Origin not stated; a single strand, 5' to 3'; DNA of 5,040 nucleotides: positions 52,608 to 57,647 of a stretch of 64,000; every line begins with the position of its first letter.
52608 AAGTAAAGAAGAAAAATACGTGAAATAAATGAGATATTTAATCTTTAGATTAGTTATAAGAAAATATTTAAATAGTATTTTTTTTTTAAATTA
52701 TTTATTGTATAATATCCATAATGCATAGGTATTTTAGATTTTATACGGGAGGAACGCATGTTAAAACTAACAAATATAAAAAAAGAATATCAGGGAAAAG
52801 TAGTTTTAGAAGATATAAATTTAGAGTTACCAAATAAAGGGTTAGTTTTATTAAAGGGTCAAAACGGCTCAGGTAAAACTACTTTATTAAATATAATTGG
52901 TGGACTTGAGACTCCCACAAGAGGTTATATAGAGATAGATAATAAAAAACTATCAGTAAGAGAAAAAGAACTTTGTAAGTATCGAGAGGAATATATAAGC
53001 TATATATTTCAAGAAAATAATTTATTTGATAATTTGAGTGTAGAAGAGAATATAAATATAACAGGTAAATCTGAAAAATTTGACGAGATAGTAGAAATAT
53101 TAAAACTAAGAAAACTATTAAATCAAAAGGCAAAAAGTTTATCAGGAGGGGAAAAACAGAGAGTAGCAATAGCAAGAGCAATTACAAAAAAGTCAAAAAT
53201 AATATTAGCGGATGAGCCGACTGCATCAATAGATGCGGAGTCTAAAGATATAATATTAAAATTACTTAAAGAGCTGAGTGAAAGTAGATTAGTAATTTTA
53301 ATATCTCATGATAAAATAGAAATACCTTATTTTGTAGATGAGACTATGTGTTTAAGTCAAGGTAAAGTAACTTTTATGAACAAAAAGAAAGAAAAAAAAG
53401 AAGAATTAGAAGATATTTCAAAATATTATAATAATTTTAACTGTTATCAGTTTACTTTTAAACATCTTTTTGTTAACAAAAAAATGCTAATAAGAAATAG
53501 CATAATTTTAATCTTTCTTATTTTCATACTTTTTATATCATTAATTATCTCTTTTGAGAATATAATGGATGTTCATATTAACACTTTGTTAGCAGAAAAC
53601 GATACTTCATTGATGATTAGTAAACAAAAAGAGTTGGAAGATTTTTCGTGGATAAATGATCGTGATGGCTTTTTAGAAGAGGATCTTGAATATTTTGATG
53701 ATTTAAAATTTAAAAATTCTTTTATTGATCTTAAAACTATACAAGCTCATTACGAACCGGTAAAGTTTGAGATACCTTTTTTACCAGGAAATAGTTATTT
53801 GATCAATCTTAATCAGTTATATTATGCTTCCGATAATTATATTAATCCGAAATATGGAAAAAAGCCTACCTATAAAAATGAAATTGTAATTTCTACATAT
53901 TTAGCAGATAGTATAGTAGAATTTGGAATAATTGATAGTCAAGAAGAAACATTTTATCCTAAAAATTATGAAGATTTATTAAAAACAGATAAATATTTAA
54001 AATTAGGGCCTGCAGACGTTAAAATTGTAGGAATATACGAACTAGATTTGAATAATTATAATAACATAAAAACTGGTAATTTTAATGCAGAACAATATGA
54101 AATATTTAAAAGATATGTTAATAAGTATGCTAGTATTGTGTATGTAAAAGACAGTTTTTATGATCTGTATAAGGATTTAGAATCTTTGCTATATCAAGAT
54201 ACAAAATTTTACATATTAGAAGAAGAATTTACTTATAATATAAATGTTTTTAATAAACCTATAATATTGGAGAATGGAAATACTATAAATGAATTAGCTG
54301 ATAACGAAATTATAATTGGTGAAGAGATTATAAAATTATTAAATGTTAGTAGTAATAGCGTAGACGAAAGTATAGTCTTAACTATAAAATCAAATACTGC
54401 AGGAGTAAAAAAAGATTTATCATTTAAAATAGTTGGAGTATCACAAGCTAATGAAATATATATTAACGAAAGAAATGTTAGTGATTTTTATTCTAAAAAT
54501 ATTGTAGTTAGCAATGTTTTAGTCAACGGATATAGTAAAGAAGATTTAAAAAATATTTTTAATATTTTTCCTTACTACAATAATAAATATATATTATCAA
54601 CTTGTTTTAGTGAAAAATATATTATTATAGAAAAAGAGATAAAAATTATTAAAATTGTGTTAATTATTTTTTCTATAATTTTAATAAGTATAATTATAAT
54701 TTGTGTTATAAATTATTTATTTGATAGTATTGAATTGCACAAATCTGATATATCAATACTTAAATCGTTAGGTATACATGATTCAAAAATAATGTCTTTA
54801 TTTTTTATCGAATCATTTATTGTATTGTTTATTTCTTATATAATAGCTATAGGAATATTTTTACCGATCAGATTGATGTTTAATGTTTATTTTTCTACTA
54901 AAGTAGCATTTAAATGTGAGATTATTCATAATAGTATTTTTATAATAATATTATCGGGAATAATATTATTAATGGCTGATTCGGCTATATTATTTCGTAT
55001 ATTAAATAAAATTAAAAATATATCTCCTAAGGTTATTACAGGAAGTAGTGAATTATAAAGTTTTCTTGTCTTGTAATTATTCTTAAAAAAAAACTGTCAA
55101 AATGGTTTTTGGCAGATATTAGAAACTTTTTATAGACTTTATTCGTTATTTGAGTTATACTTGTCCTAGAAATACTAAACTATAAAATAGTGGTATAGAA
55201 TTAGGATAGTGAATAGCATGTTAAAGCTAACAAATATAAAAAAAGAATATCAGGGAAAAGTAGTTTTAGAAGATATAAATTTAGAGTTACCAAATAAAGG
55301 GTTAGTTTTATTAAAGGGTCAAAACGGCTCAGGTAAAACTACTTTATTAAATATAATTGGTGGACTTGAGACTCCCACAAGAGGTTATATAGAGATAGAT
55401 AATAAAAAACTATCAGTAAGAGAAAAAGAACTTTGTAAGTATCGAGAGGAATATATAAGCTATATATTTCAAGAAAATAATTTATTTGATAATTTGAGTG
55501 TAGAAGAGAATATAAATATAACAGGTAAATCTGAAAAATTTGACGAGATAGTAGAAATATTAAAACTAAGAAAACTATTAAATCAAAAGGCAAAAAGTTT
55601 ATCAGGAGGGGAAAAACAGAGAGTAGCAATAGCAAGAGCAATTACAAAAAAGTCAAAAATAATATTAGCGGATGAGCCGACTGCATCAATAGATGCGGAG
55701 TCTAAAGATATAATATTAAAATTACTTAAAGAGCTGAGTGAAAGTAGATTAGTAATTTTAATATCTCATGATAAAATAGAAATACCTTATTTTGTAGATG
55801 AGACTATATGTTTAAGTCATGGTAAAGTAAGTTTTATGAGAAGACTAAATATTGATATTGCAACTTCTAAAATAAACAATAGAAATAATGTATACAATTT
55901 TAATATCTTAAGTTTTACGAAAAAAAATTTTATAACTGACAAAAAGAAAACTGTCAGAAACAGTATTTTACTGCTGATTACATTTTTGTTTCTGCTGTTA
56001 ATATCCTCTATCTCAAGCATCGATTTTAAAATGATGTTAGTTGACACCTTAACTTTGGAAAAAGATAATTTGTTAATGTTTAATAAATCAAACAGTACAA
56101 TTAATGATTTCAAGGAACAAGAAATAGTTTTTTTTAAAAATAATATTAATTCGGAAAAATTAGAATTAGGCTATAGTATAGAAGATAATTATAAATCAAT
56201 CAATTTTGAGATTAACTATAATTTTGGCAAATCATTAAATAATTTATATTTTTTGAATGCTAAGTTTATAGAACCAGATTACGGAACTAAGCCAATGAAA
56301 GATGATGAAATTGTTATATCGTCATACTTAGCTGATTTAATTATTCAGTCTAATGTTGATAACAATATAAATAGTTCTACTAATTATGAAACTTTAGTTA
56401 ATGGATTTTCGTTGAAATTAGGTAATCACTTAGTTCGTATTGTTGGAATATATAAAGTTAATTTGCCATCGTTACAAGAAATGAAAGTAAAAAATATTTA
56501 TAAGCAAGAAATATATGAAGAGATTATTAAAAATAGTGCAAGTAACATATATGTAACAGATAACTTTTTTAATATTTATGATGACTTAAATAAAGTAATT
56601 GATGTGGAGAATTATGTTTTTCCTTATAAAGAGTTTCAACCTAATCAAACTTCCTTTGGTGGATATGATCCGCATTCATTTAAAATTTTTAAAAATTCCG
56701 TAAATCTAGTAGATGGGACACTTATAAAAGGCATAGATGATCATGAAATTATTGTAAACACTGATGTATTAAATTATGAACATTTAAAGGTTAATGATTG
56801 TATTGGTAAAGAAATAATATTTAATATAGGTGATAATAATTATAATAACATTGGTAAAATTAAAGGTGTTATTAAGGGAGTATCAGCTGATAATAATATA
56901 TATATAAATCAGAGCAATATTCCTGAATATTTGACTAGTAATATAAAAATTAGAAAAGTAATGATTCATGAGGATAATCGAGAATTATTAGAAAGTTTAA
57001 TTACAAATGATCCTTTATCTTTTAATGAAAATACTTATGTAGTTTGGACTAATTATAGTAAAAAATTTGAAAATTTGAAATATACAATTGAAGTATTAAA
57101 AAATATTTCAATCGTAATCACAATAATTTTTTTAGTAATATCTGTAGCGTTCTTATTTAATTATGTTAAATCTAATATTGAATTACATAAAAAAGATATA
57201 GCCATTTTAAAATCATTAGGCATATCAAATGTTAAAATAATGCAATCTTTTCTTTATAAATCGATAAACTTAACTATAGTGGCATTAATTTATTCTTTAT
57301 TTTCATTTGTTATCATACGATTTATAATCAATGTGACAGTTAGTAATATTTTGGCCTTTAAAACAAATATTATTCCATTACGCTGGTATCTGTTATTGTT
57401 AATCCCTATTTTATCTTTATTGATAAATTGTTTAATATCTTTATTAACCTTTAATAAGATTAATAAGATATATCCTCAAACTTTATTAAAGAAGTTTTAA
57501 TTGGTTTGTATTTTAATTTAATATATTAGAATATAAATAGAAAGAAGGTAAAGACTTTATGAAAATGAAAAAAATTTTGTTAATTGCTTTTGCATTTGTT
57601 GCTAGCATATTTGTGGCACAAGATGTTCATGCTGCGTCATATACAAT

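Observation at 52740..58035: Tandem fused ABC ATPase-permease paralogues with near-identical 5' ends and divergent permease halves, followed by a small secreted Cys protein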

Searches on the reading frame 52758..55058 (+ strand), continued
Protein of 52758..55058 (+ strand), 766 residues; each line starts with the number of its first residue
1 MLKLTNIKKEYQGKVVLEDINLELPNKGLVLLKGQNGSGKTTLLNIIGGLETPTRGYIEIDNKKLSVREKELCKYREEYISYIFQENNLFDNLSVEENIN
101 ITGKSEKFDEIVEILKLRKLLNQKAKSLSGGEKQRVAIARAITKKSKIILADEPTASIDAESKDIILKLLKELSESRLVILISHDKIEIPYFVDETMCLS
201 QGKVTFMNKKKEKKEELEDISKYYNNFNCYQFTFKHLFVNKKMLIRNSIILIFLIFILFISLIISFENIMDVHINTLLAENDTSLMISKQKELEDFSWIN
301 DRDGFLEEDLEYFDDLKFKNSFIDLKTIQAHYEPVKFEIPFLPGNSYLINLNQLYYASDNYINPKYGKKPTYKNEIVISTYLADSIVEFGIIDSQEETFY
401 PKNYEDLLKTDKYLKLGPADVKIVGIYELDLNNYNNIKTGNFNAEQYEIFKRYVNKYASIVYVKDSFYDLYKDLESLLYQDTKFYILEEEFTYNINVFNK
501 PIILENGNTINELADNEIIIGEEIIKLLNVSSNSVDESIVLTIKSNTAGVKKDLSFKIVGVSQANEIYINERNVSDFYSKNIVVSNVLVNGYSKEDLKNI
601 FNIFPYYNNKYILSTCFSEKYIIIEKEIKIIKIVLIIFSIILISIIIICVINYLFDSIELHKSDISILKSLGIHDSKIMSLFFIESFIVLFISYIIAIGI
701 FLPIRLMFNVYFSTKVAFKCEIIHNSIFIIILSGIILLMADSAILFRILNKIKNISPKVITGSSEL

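Call 52: fold_search(model_id=the predicted structure, library=pdb)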
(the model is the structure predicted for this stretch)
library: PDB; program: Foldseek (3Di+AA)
matches with E <= 10: 1710; with E <= 0.001: 1293
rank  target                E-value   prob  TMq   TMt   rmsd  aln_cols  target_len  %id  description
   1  5lil_A                2.0e-29  1.00  0.49  0.59  14.0       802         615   16  Structure of Aggregatibacter actinomycetemcomitans MacB bound to ATPyS (P21) (released 2017-11-15)
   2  5lj7_B                1.2e-28  1.00  0.48  0.60  14.3       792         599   16  Structure of Aggregatibacter actinomycetemcomitans MacB bound to ATP (P21) (released 2017-11-15)
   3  5lj6                  6.2e-28  1.00  0.47  0.58  15.3       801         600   16  Structure of Aggregatibacter actinomycetemcomitans MacB bound to ATPyS (P6522) (released 2017-11-15)
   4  5lil_B                1.1e-27  1.00  0.48  0.59  15.2       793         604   16  Structure of Aggregatibacter actinomycetemcomitans MacB bound to ATPyS (P21) (released 2017-11-15)
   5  5lj7_A                1.8e-27  1.00  0.51  0.63   9.2       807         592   15  Structure of Aggregatibacter actinomycetemcomitans MacB bound to ATP (P21) (released 2017-11-15)
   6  5gko_A                3.2e-27  1.00  0.47  0.54  14.1       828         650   15  Crystal structure of tripartite-type ABC transporter, MacB from Acinetobacter baumannii (released 2017-11-15)
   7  5nik_J                6.2e-23  1.00  0.54  0.64  10.9       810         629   14  Structure of the MacAB-TolC ABC-type tripartite multidrug efflux pump (released 2017-05-24)
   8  3tif_B                4.8e-19  1.00  0.26  0.81   3.0       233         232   34  Dimeric structure of a post-hydrolysis state of the ATP-binding cassette MJ0796 bound to ADP and Pi (released 2012-03-21)
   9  3tif_A                1.6e-18  1.00  0.26  0.82   2.6       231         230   35  Dimeric structure of a post-hydrolysis state of the ATP-binding cassette MJ0796 bound to ADP and Pi (released 2012-03-21)
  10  1l2t_A                2.3e-18  1.00  0.26  0.82   2.7       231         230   35  Dimeric Structure of MJ0796, a Bacterial ABC Transporter Cassette (released 2002-07-24)
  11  1l2t_B                5.1e-18  1.00  0.26  0.81   2.8       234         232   35  Dimeric Structure of MJ0796, a Bacterial ABC Transporter Cassette (released 2002-07-24)
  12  2pcj_A                5.3e-18  1.00  0.26  0.84   2.8       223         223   31  Crystal structure of ABC transporter (aq_297) From Aquifex Aeolicus VF5 (released 2007-10-02)
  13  8s5g_B                8.2e-18  1.00  0.26  0.76   3.3       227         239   30  BceABS nucleotide-free state (released 2025-09-03)
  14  3puv_B                1.4e-17  1.00  0.25  0.52   2.2       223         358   32  Crystal Structure of an outward-facing MBP-Maltose transporter complex bound to ADP-VO4 (released 2011-08-10)
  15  1f3o                  1.7e-17  1.00  0.26  0.81   3.1       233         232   36  Crystal structure of MJ0796 ATP-binding cassette (released 2001-07-25)
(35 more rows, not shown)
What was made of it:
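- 52758..55058 (+): ABC-A, a fused MacB-type (type VII) ABC protein of 766 aa. Layout: NBD 1-207, TM1 about 241-265, extracytoplasmic domain about 266-617, TM2-4 618-753. Foldseek top hits are MacB structures 5lil/5lj7/5gko/5nik over the full length (call 52).
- On MacB-type / type VII ABC transporter (FtsX-domain): Foldseek top hits are MacB 5lil/5lj7/5gko/5nik, E 2e-29 to 6e-23, TMt 0.54-0.64 (call 52).
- Closest known: MacB. Same: The AF2 model aligns with MacB structures over the whole length (call 52).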

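Call 69: search_protein_families(library=ncbifam, proteins=[window:52758-55055:+], max_evalue=0.01)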
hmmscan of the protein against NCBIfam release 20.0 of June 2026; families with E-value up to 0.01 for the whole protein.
window:52758-55055:+ (766 aa): 188 families (the best 25 are shown)
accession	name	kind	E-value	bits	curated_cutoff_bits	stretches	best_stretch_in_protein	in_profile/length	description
TIGR03608.1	L_ocin_972_ABC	subfamily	1e-49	168.8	254.85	1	4-186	1-194/206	putative bacteriocin export ABC transporter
TIGR02142.1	modC_ABC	equivalog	4.2e-44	151.2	285.05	1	12-212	9-218/353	molybdenum ABC transporter ATP-binding protein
NF008355.0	PRK11144.1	equivalog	5.1e-42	144.1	434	1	12-210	10-213/353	molybdenum ABC transporter ATP-binding protein ModC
TIGR02982.1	heterocyst_DevA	subfamily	9.5e-41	139.8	295.8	1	13-202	17-217/220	ABC exporter ATP-binding subunit, DevA family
TIGR02673.1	FtsE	equivalog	1e-40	139.7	264.85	1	1-202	1-213/214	cell division ATP-binding protein FtsE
TIGR02315.1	ABC_phnC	equivalog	1.6e-40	139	266.1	1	1-216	1-236/243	phosphonate ABC transporter ATP-binding protein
NF040933.2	ABC_arch_GlcV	equivalog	4.1e-40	137.8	450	1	3-212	4-228/357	glucose ABC transporter ATP-binding protein GlcV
TIGR02211.1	LolD_lipo_ex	equivalog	2.2e-37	128.7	307.75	1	1-204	1-219/221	lipoprotein-releasing ABC transporter ATP-binding protein LolD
NF007826.0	PRK10535.1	equivalog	5.5e-36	124.1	966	2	2-230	5-247/648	macrolide ABC transporter ATP-binding protein/permease MacB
TIGR02857.1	CydD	equivalog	1.2e-35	123.5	435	1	2-187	322-518/529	thiol reductant ABC exporter subunit CydD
TIGR00968.1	3a0106s01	subfamily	3.6e-35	121.6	342.75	1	3-212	2-217/237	sulfate ABC transporter ATP-binding protein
NF043075.1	MMSYN1_0197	equivalog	2.3e-34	118.8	550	1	1-213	2-220/341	spermidine/putrescine ABC transporter ATP-binding protein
TIGR04521.1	ECF_ATPase_2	equivalog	4.8e-34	117.7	330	1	14-223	18-242/279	energy-coupling factor transporter ATPase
TIGR04406.1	LPS_export_lptB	equivalog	1.5e-33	116.1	240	1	2-211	2-220/239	LPS export ABC transporter ATP-binding protein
NF006987.0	PRK09452.1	equivalog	2.8e-33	115.1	482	1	2-218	18-240/378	spermidine/putrescine ABC transporter ATP-binding protein PotA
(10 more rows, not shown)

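Call 70: search_protein_families(library=ncbifam, proteins=[L005:2103-3773:+, L005:4416-6101:+], max_evalue=1)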
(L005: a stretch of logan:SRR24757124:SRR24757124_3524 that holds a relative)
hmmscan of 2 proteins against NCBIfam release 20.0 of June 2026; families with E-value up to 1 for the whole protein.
L005:2103-3773:+ (557 aa): 4 families
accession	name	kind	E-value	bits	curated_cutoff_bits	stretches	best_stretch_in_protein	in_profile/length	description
NF038347.1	FtsX_Gpos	exception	1.9e-07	30.8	225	1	386-542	132-293/296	permease-like cell division protein FtsX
TIGR00439.2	FtsX_Gneg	equivalog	2.5e-06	26.9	255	1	413-542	157-289/292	permease-like cell division protein FtsX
NF038346.1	FtsX_actino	exception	1.4e-05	24.6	250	1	414-538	171-296/308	permease-like cell division protein FtsX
TIGR02212.1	lolCE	equivalog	0.0013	17.8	362.45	1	340-539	185-391/411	lipoprotein-releasing ABC transporter permease subunit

L005:4416-6101:+ (562 aa): 1 family
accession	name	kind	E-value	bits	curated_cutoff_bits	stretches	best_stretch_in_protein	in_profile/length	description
TIGR00439.2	FtsX_Gneg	equivalog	0.00023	20.5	255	1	430-534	168-276/292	permease-like cell division protein FtsX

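Call 83: search_protein_families(library=ncbifam, proteins=[L005:62-796:+], max_evalue=0.01)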
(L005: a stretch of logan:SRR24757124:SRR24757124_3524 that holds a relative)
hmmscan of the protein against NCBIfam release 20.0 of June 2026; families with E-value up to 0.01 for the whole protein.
L005:62-796:+ (244 aa): 0 families

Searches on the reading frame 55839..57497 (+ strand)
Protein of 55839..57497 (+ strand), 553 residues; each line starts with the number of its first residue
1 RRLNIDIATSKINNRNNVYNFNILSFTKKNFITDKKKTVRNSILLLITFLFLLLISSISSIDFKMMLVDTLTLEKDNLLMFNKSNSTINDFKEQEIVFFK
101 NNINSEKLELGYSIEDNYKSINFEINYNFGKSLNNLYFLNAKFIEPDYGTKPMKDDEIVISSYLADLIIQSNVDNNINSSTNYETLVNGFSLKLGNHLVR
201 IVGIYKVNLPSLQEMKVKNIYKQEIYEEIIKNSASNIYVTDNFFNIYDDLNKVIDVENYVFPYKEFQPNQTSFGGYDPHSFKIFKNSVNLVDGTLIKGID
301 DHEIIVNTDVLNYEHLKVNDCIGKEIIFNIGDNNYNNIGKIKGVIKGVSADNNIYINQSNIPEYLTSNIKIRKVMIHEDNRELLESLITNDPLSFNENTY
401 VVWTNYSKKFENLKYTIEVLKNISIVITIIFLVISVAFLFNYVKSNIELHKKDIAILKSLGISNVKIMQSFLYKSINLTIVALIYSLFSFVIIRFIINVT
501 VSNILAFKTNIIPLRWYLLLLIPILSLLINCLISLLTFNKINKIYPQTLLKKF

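Call 70: search_protein_families(library=ncbifam, proteins=[window:55839-57497:+], max_evalue=1)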
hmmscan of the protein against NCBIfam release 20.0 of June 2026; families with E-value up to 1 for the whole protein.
window:55839-57497:+ (553 aa): 5 families
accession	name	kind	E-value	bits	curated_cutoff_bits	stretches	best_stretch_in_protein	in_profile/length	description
TIGR02212.1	lolCE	equivalog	5.1e-06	25.7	362.45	1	352-523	199-369/411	lipoprotein-releasing ABC transporter permease subunit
TIGR00439.2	FtsX_Gneg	equivalog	0.00017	20.9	255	1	411-540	157-289/292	permease-like cell division protein FtsX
NF038347.1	FtsX_Gpos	exception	0.00053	19.4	225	1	401-524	147-277/296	permease-like cell division protein FtsX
NF038346.1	FtsX_actino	exception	0.00068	19.1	250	1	408-536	167-300/308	permease-like cell division protein FtsX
TIGR03434.1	ADOP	subfamily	0.0069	14.5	622.3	1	387-550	241-399/803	ADOP family duplicated permease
